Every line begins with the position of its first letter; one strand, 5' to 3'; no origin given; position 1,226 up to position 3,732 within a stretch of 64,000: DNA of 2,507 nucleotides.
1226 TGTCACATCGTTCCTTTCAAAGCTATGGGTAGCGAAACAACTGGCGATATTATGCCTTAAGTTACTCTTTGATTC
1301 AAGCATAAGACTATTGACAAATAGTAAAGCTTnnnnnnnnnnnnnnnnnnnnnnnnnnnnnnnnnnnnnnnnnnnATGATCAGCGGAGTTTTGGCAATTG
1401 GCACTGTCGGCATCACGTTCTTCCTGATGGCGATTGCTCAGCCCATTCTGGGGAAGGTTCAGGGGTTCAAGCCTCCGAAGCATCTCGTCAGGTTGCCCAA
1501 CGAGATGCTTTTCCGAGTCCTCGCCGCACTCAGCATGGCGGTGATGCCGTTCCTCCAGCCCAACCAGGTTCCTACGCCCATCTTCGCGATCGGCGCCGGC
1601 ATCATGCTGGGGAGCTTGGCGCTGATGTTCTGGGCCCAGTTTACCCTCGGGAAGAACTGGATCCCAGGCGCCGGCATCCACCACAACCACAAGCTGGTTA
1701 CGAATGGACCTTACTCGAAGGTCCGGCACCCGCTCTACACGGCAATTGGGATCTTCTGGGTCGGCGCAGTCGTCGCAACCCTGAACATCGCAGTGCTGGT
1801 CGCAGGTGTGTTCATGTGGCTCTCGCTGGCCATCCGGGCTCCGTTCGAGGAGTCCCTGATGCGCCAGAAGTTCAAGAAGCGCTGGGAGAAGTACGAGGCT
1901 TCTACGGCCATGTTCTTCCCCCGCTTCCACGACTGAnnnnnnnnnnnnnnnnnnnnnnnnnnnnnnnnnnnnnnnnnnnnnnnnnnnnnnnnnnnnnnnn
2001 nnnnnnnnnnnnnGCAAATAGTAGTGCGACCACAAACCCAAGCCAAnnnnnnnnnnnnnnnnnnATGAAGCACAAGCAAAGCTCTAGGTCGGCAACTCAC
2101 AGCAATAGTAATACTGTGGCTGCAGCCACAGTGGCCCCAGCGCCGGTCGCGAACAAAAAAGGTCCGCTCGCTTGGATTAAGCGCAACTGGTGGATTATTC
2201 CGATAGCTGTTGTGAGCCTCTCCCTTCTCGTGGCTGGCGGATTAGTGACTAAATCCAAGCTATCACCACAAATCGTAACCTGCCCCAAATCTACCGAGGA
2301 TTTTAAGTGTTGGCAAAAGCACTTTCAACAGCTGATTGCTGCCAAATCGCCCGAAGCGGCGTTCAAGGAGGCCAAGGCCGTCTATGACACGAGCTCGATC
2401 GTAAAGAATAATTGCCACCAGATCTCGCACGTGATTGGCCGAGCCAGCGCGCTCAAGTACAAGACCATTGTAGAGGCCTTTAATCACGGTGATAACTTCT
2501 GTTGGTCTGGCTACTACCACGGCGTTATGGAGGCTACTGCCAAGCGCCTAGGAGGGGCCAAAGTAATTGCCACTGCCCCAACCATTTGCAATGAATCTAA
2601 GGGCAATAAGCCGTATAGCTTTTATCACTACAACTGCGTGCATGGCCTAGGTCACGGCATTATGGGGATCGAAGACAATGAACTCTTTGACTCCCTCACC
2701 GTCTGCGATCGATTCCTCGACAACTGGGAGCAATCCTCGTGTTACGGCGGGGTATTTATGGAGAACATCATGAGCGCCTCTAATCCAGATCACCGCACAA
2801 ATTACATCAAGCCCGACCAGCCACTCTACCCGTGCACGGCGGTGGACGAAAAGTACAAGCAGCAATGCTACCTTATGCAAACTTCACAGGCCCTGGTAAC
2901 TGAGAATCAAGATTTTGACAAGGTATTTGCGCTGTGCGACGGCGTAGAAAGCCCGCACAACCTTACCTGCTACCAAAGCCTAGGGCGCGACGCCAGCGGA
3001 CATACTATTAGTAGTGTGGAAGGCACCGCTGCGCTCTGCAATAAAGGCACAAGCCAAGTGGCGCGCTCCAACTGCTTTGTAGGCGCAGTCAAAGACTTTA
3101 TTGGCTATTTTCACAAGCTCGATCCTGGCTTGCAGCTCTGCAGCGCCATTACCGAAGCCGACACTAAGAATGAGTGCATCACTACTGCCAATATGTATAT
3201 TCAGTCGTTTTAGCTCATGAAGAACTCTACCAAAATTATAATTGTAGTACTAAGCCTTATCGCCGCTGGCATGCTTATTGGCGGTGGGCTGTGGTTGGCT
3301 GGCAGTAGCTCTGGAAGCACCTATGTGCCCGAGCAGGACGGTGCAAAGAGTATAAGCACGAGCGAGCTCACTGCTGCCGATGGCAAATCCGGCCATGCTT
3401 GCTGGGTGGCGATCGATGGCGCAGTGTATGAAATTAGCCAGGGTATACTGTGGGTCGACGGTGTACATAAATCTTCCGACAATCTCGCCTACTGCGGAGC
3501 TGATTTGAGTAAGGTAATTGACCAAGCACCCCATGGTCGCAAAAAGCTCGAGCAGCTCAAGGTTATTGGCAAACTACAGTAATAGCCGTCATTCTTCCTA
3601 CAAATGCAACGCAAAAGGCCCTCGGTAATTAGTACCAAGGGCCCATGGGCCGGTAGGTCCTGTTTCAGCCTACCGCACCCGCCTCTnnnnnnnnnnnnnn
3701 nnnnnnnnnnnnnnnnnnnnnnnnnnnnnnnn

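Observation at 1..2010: High-GC island 1: coupled mini-ORF plus membrane protein, an unknown gene and an ICMT-family methyltransferase, all driven by lineage-type consensus promoters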

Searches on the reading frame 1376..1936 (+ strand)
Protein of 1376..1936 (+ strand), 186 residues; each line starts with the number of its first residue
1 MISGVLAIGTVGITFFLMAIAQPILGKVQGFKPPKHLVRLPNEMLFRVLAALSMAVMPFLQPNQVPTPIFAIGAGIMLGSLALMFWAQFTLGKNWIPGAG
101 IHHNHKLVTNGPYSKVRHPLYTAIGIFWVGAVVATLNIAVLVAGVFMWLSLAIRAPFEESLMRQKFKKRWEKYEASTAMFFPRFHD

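Call 9: search_protein_families(library=pfam, proteins=[window:1376-1936:+], max_evalue=0.1)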
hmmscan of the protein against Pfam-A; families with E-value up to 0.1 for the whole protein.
window:1376-1936:+ (186 aa): 3 families
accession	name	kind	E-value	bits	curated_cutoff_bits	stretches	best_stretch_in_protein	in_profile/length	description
PF04191.18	PEMT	-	2.7e-11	44.3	25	1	70-169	3-105/105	Phospholipid methyltransferase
PF04140.19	ICMT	-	1.3e-09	38.8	24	1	77-163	5-94/95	Isoprenylcysteine carboxyl methyltransferase (ICMT) family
PF06966.17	DUF1295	-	0.001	19.1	20.4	1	105-177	153-235/235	Protein of unknown function (DUF1295)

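Call 10: search_protein_families(library=ncbifam, proteins=[window:1376-1936:+], max_evalue=0.1)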
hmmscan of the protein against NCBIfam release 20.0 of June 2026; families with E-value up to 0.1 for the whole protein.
window:1376-1936:+ (186 aa): 2 families
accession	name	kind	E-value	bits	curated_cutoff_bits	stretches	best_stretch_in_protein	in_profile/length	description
NF040696.1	isopcys_mtase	equivalog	1.4e-21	77.2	160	1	63-183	68-189/190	protein-S-isoprenylcysteine O-methyltransferase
TIGR04571.1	LmtA_Leptospira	exception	1.6e-08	34.6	325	1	53-185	32-167/252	lipid A Kdo2 1-phosphate O-methyltransferase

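Call 12: find_encoding_contigs(protein=window:1376-1936:+, flank=10000, max_places=10)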
Protein window:1376-1936:+ (186 aa): 1 contig read that carries it; 1 place shown.
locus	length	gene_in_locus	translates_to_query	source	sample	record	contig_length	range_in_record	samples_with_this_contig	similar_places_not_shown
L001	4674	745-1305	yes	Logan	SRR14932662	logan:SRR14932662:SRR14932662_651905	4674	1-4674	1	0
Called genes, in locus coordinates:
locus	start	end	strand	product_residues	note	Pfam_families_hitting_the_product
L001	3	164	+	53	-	?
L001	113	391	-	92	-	-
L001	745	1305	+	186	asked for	PF04191:PEMT, PF04140:ICMT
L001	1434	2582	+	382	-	-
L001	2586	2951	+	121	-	-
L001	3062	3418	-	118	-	-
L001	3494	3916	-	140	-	-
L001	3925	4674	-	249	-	?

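Call 16: find_homologous_proteins(query=window:1376-1936:+)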
Query window:1376-1936:+ (186 aa): 7 proteins with E <= 0.001 among 407 candidates.
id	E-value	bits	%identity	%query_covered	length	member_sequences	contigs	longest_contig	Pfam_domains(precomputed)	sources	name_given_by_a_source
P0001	6.4e-111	387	92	99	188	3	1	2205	PF04140.20,PF04191.19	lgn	-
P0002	1.6e-77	278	65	100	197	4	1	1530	PF04140.20,PF04191.19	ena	-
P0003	2.6e-11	62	26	99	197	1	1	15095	PF04140.20,PF04191.19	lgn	-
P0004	2.2e-8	52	33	73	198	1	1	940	PF04140.20,PF04191.19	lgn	-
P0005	8.2e-8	50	34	56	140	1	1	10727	PF04140.20,PF04191.19,PF02544.22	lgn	-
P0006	8.8e-5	41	42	41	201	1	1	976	PF04191.19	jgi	jgi:methanethiol S-methyltransferase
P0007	7.0e-4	38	33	42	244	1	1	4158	PF04140.20,PF06966.18,PF04191.19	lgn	-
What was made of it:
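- Closest known: Bacterial ICMT-family enzymes with known substrates: LmtA. Same: LmtA gives a weak match (34.6 bits, call 10), and one distant hit is labelled MddA-like by JGI (call 16).
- The 5.8-billion-protein word search (call 16) argues against that.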

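Call 17: find_encoding_contigs(protein=P0001, flank=10000)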
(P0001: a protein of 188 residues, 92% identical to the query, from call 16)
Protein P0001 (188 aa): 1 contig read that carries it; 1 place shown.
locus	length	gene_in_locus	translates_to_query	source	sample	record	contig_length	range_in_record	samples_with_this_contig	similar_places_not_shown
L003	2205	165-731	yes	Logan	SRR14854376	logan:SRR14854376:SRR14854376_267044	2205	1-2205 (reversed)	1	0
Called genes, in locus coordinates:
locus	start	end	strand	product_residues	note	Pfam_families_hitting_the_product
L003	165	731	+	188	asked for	PF04191:PEMT, PF04140:ICMT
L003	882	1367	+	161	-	PF04140:ICMT (weak), PF04191:PEMT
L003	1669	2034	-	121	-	-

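Call 18: find_encoding_contigs(protein=P0002, flank=10000)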
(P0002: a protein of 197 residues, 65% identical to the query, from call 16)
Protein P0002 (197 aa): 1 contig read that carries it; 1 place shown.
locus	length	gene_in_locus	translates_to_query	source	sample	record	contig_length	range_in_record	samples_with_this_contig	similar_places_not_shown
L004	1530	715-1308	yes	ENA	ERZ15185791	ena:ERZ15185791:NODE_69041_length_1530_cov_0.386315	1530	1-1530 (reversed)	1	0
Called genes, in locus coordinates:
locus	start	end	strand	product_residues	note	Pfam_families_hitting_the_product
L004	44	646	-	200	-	-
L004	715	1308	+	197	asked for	PF04191:PEMT, PF04140:ICMT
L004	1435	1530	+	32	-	?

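Call 19: find_encoding_contigs(protein=P0003, flank=10000)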
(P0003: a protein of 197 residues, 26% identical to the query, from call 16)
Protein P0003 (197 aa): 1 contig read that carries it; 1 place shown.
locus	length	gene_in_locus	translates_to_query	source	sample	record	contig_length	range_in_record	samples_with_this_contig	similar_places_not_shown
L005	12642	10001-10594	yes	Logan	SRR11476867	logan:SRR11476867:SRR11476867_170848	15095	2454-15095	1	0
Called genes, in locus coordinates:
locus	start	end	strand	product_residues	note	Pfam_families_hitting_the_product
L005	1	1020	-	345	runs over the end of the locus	PF01380:SIS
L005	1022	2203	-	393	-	PF01208:URO-D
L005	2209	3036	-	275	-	PF00528:BPD_transp_1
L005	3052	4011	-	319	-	PF00528:BPD_transp_1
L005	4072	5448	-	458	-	PF01547:SBP_bac_1, PF13416:SBP_bac_8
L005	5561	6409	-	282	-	PF02585:PIG-L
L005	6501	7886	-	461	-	-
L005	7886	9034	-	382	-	PF00480:ROK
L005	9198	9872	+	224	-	PF01325:Fe_dep_repress, PF02742:Fe_dep_repr_C, PF04023:FeoA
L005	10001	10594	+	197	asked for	PF04191:PEMT, PF04140:ICMT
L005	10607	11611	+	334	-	PF02742:Fe_dep_repr_C, PF04023:FeoA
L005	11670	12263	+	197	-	PF01222:ERG4_ERG24 (weak), PF04191:PEMT, PF04140:ICMT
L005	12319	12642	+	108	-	?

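Call 26: find_related_loci(query=A1, collection=genome_contigs, flank=10000)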
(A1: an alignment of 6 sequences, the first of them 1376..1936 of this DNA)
Query A1 (186 aa) in genome_contigs; peptide patterns used: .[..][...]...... (x = any residue, [..] = any of these).
600 stretches matched a pattern (row limit reached: there are more); 325 encode a relative of the query (tblastn E <= 1e-3); the best 80 are kept; 80 distinct loci.
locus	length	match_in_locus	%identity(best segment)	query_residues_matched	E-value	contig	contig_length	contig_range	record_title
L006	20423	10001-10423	33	49-186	8e-20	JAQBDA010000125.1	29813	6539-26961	MAG: Chloroflexota bacterium isolate MAG_401_bin-08 401_bin-08_ctg-125, whole genome shotgun sequence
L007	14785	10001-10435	34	45-183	4e-19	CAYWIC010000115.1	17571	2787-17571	MAG TPA_asm: uncultured Anaerolineales bacterium isolate binchicken_co65_55 genome assembly, contig: NODE_13151_length_1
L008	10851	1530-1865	40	72-182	2e-18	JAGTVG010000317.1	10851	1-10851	MAG: Cyclobacteriaceae bacterium isolate SH-MAG193 SH-MAG193_contig_000317, whole genome shotgun sequence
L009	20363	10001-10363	35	64-183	1e-17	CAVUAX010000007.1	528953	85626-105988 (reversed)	MAG: uncultured Bacteroidales bacterium isolate MFD05684.bin.2.65 genome assembly, contig: contig_9729, whole genome sho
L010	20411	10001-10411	32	49-182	2e-17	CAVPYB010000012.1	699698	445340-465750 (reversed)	MAG: uncultured Chloroflexia bacterium isolate MFD09964.bin.2.153 genome assembly, contig: contig_5751, whole genome sho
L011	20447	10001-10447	32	37-184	3e-17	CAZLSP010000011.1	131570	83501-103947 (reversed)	MAG TPA_asm: uncultured Anaerolinea sp. isolate binchicken_co197_447 genome assembly, contig: NODE_78_length_131570_cov_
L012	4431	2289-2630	35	71-183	4e-17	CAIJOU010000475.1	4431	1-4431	MAG: Candidatus Hydrogenedentes bacterium isolate MJ-2014_bin-0815 genome assembly, contig: bin-0815:475/967, whole geno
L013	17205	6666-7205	31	7-183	7e-17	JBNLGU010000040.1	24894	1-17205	MAG: Pontiella sp. isolate C1.bin.1.strict NODE_40_length_24894_cov_3.948100, whole genome shotgun sequence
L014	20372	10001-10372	39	64-184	1e-16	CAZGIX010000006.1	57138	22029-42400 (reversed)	MAG TPA_asm: uncultured Anaerolineaceae bacterium isolate binchicken_co259_18 genome assembly, contig: NODE_146_length_5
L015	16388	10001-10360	37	65-184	9e-17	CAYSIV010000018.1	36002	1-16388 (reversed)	MAG TPA_asm: uncultured Anaerolineales bacterium isolate SRP119689_co1_311 genome assembly, contig: NODE_1419_length_360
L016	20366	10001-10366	35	64-185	2e-16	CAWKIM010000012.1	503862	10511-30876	MAG: uncultured Rubrobacteraceae bacterium isolate MFD02840.bin.1.199 genome assembly, contig: contig_6118, whole genome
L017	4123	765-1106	31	72-184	2e-16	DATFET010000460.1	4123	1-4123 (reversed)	MAG TPA_asm: Anaerolineales bacterium isolate SMAG_U8615 k141_2124739, whole genome shotgun sequence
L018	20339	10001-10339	36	70-182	3e-16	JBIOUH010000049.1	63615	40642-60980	MAG: Steroidobacteraceae bacterium isolate MAG139 k127_1724948, whole genome shotgun sequence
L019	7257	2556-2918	31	64-184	2e-16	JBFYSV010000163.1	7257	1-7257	MAG: Anaerolineae bacterium isolate PPR_0249 k121_1270964, whole genome shotgun sequence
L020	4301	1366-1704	35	73-184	3e-16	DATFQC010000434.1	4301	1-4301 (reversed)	MAG TPA_asm: Anaerolineales bacterium isolate SMAG_U9319 k141_623310, whole genome shotgun sequence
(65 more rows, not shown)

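Call 27: list_cluster_members(proteins=[window:1376-1936:+, window:2065-3213:+, window:20917-23631:+, window:13983-15248:-, window:10828-12516:-, window:3693-4049:-, window:59371-61956:-])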
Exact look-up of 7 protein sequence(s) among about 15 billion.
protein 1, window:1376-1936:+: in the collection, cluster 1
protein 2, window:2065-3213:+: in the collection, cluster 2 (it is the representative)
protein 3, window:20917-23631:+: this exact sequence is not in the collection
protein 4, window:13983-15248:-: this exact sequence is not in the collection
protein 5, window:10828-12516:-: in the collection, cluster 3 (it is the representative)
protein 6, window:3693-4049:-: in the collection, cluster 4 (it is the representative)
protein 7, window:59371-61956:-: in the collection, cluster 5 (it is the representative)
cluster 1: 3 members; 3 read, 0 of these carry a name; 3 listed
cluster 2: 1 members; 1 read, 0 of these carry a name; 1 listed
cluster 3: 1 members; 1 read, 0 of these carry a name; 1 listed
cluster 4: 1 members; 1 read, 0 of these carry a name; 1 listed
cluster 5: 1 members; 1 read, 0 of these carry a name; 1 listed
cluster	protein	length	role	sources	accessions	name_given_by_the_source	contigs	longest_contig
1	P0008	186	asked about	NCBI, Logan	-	-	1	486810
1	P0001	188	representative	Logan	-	-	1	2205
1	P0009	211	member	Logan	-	-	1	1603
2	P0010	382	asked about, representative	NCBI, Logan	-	-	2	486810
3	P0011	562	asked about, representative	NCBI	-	-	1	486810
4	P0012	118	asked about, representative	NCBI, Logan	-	-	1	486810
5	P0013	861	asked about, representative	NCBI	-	-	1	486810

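Call 37: find_related_loci(query=A2, collection=metagenome_contigs, flank=10000)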
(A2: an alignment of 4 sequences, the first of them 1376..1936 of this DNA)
Query A2 (186 aa) in metagenome_contigs; peptide patterns used: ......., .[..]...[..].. (x = any residue, [..] = any of these).
600 stretches matched a pattern, but none encodes a relative of the query by tblastn (E <= 1e-3).

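Call 45: search_solved_structures(query=A1, max_evalue=0.01, show_alignments=2)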
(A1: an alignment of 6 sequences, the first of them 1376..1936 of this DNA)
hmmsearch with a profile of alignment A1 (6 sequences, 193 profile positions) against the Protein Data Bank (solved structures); distinct sequences matched with E-value up to 0.01: 5.
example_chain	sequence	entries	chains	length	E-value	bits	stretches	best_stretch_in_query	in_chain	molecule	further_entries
4a2n_B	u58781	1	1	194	1.2e-31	113.1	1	12-191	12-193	ISOPRENYLCYSTEINE CARBOXYL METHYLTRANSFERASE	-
5vg9_A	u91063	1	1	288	6e-14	55.4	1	72-188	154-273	Protein-S-isoprenylcysteine O-methyltransferase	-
5v7p_A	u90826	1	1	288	7.9e-14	55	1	74-188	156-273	Protein-S-isoprenylcysteine O-methyltransferase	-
8xku_G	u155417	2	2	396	1.3e-09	41.2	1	113-183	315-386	AtTam46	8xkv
7c83_A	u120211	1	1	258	0.0017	21.3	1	75-175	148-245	3-oxo-5-alpha-steroid 4-dehydrogenase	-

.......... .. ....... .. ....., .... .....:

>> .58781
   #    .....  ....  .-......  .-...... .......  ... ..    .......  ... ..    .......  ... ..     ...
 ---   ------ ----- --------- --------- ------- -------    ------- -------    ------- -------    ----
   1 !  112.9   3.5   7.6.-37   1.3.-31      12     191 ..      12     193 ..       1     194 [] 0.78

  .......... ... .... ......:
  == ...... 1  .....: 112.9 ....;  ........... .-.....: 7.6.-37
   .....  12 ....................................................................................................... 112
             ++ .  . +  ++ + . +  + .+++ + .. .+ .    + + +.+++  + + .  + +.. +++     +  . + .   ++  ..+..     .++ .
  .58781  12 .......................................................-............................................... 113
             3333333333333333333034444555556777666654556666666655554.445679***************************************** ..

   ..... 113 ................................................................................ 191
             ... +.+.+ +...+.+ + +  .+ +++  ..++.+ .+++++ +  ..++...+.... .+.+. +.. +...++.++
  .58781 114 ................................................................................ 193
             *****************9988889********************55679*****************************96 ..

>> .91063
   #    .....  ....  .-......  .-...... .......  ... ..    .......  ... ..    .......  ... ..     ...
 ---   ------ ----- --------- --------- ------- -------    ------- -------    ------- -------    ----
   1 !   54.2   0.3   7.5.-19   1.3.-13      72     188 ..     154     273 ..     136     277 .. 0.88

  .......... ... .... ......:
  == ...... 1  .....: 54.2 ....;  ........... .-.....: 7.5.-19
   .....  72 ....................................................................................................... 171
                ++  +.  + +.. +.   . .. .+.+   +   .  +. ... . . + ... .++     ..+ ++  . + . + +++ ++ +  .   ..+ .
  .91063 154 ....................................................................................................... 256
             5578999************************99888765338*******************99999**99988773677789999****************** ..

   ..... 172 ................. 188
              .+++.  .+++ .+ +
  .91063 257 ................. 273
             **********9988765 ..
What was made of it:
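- Checked: A profile match to the solved archaeal ICMT 4A2N is full length, E 1.2e-31 (call 45).
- The ICMT fold family is established (calls 9, 45).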

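Call 60: search_dna_similar(query=window:1376-1936:+, collection=plasmids, mode=protein, max_evalue=0.001, max_rows=25)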
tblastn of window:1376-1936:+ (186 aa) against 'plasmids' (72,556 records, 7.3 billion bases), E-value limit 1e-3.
Records with a match: 139; places in all: 157; records where one place covers at least 80% of the query: 1.
Best place of each record, by identity: <60% 139.
By first word of the organism name: Rhizobium 35; Ensifer 12; Sinorhizobium 12; Cupriavidus 11; Burkholderia 5; Ralstonia 5; Acinetobacter 5; Clostridium 4; Neorhizobium 3; Mycobacterium 3; and 33 more.
By predicted mobility (MOB-suite, as given by PLSDB): non-mobilizable 91; conjugative 32; mobilizable 16.
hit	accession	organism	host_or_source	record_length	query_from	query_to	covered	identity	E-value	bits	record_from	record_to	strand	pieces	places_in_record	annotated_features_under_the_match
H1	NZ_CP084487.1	Ensifer adhaerens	cellculture,soil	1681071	50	182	72%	33.3%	6e-7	56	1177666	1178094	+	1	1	none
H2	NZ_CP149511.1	Pararhizobium sp. A13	Aeschynomene indica,cell ...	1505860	48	186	75%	31.8%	6e-6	53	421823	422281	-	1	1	none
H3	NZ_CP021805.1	Sinorhizobium meliloti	Medicago truncatula,Single Cell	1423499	39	182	77%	29.8%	7e-5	50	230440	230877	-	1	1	none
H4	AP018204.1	Leptolyngbya boryana NIES-2135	-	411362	50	184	73%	30.9%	1e-5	52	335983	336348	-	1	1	hypothetical protein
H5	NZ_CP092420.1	Leptolyngbya boryana IU 594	-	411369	50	184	73%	30.9%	1e-5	52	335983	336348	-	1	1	isoprenylcysteine carboxylmethyltransferase family protein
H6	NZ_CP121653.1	Rhizobium sp. CB3171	Calliandra calothyrsus,cell culture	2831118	66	185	65%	34.7%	3e-8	59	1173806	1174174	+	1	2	record has no annotation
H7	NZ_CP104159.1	Rhizobium sp. CB3060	Leucaena leucocephala,cell culture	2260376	66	185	65%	34.7%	3e-8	59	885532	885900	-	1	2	record has no annotation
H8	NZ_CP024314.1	Rhizobium sp. NXC24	Phaseolus vulgaris,cell culture,plant ...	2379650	66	185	65%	34.7%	3e-8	59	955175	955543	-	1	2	record has no annotation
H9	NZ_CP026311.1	Salinigranum rubrum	cell culture,marine solar saltern brine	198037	45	180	73%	29.7%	2e-4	49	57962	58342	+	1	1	isoprenylcysteine carboxylmethyltransferase family protein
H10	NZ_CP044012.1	Sinorhizobium sp. BG8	Prosopis cineraria,pure bacterial ...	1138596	39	182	77%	27.9%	7e-6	52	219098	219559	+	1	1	none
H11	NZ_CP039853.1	Salinimonas iocasae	cell culture,deep sea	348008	1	183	98%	21.1%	4e-5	50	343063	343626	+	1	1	isoprenylcysteine carboxylmethyltransferase family protein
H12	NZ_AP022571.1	Mycolicibacterium poriferae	-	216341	48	183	73%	28.3%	3e-7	56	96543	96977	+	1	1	isoprenylcysteine carboxylmethyltransferase family protein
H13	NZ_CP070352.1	Ensifer sp. PDNC004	cell culture,Plastic debris in ...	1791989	50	182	72%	28.7%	2e-5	52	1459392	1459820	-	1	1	none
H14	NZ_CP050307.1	Rhizobium lusitanum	Oxytropis pumilio,cell culture,root ...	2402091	70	182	61%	33.6%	2e-14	77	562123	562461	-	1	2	none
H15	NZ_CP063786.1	Tolypothrix sp. PCC 7712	Soil sample,soil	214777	58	186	69%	29.2%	5e-6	53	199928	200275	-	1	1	isoprenylcysteine carboxylmethyltransferase family protein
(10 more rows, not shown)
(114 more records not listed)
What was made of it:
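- The ICMT reaches at most 40% identity in 185,579 species genomes and at most 35% on plasmids (calls 16, 26, 60).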

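Call 68: search_dna_similar(query=window:1376-1936:+, collection=phages, mode=protein, max_evalue=0.01)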
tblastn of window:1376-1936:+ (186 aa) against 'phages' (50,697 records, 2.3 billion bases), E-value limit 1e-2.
Records with a match: 1; places in all: 1; records where one place covers at least 80% of the query: 0.
Best place of each record, by identity: <60% 1.
By first word of the organism name: Bacteriophage 1.
By host as written in the record: - 1.
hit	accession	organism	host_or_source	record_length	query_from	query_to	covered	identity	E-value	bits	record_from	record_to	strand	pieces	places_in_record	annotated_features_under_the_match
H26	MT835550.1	Bacteriophage sp.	human fecal samples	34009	103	182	43%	32.5%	1e-4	47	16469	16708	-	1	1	record has no annotation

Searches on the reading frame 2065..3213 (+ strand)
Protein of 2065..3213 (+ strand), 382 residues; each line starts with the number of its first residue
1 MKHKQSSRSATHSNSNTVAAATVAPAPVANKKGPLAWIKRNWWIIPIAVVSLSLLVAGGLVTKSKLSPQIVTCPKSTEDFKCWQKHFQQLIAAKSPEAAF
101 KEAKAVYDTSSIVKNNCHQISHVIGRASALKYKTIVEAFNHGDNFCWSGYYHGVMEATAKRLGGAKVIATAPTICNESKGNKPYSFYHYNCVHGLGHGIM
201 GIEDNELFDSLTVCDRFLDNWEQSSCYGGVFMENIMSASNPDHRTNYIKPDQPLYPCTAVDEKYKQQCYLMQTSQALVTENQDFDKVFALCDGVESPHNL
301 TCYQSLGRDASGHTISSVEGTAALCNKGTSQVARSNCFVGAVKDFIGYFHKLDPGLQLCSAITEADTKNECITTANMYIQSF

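Call 9: search_protein_families(library=pfam, proteins=[window:2065-3213:+], max_evalue=0.1)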
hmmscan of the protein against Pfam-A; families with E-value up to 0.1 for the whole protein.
window:2065-3213:+ (382 aa): 0 families

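Call 10: search_protein_families(library=ncbifam, proteins=[window:2065-3213:+], max_evalue=0.1)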
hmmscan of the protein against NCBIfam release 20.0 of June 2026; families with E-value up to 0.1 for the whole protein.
window:2065-3213:+ (382 aa): 0 families

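Call 14: find_encoding_contigs(protein=window:2065-3213:+, flank=10000, max_places=10)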
Protein window:2065-3213:+ (382 aa): 2 contigs read that carry it; 2 places shown.
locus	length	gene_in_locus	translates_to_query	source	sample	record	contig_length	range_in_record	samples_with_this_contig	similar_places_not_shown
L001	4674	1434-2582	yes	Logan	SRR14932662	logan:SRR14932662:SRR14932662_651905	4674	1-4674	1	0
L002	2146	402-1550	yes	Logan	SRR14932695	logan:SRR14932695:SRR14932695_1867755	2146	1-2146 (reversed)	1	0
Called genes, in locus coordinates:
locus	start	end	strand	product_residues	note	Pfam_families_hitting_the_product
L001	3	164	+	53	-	?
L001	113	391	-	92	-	-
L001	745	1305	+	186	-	PF04191:PEMT, PF04140:ICMT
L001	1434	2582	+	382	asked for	-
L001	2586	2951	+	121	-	-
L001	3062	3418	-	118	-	-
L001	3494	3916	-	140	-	-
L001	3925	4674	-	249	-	?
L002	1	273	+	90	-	?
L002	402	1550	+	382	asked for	-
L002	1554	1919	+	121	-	-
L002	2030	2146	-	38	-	?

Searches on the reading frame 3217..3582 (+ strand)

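Call 9: search_protein_families(library=pfam, proteins=[window:3217-3582:+], max_evalue=0.1)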
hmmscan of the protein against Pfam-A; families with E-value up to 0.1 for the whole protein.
window:3217-3582:+ (121 aa): 1 family
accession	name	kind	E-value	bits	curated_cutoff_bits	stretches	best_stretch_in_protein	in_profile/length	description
PF00173.33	Cyt-b5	-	0.00025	21.4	23.7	1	49-120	3-73/74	Cytochrome b5-like Heme/Steroid binding domain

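Call 10: search_protein_families(library=ncbifam, proteins=[window:3217-3582:+], max_evalue=0.1)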
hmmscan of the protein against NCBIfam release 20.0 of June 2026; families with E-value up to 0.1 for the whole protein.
window:3217-3582:+ (121 aa): 1 family
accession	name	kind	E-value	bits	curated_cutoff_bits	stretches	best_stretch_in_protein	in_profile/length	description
NF004532.0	PRK05880.1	equivalog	0.021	15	120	1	13-39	5-31/83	F0F1 ATP synthase subunit C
